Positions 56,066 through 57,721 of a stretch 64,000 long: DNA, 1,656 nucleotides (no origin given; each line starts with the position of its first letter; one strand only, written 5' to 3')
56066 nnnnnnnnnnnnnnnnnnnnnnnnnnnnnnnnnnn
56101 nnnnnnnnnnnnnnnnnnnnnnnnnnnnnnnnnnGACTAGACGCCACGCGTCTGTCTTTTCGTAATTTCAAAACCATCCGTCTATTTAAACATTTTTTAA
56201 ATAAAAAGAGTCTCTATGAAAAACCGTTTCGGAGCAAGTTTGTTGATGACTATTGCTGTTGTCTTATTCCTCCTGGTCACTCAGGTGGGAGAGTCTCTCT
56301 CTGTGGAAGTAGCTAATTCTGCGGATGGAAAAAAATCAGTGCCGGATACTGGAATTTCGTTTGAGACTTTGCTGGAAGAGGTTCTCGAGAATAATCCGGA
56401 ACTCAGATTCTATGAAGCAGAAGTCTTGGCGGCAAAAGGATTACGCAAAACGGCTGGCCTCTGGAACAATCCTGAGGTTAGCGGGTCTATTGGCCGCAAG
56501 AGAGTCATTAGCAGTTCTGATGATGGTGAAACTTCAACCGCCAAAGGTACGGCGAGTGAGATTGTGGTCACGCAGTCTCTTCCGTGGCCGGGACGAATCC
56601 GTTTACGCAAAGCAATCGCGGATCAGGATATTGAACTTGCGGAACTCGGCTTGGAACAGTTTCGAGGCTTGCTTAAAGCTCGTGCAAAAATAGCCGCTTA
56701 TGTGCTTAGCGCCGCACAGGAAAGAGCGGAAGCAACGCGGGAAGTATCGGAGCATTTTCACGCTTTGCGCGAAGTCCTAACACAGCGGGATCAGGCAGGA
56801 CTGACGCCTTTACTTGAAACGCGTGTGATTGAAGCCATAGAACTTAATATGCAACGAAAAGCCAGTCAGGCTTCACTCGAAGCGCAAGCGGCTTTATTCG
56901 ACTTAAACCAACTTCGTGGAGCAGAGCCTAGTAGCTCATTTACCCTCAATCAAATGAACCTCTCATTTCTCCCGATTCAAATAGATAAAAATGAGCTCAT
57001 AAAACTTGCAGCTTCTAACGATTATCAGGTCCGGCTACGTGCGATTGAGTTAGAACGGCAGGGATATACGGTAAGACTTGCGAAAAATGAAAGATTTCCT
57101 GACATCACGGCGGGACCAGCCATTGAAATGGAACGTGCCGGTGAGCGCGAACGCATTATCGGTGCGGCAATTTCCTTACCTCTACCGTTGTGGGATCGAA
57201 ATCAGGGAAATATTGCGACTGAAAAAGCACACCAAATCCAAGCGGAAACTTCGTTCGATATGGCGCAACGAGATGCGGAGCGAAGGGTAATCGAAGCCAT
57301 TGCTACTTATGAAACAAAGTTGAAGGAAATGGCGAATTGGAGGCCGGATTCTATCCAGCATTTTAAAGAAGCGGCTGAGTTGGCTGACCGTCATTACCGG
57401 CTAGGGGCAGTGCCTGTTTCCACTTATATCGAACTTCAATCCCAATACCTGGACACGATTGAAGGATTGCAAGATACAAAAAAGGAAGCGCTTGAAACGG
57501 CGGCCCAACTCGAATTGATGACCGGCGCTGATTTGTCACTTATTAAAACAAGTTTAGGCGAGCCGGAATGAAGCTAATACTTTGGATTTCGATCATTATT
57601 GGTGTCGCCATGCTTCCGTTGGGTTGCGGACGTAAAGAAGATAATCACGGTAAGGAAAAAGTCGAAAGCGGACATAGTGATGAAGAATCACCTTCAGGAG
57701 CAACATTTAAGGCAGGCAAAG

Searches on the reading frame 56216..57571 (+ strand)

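Call 66: search_protein_families(library=pfam, proteins=[window:56216-57571:+], max_evalue=0.01)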
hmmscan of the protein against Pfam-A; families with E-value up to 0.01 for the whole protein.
window:56216-57571:+ (451 aa): 1 family
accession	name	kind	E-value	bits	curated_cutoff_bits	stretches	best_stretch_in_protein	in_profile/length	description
PF02321.23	OEP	-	3e-30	105.9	22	2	259-437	2-187/187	Outer membrane efflux protein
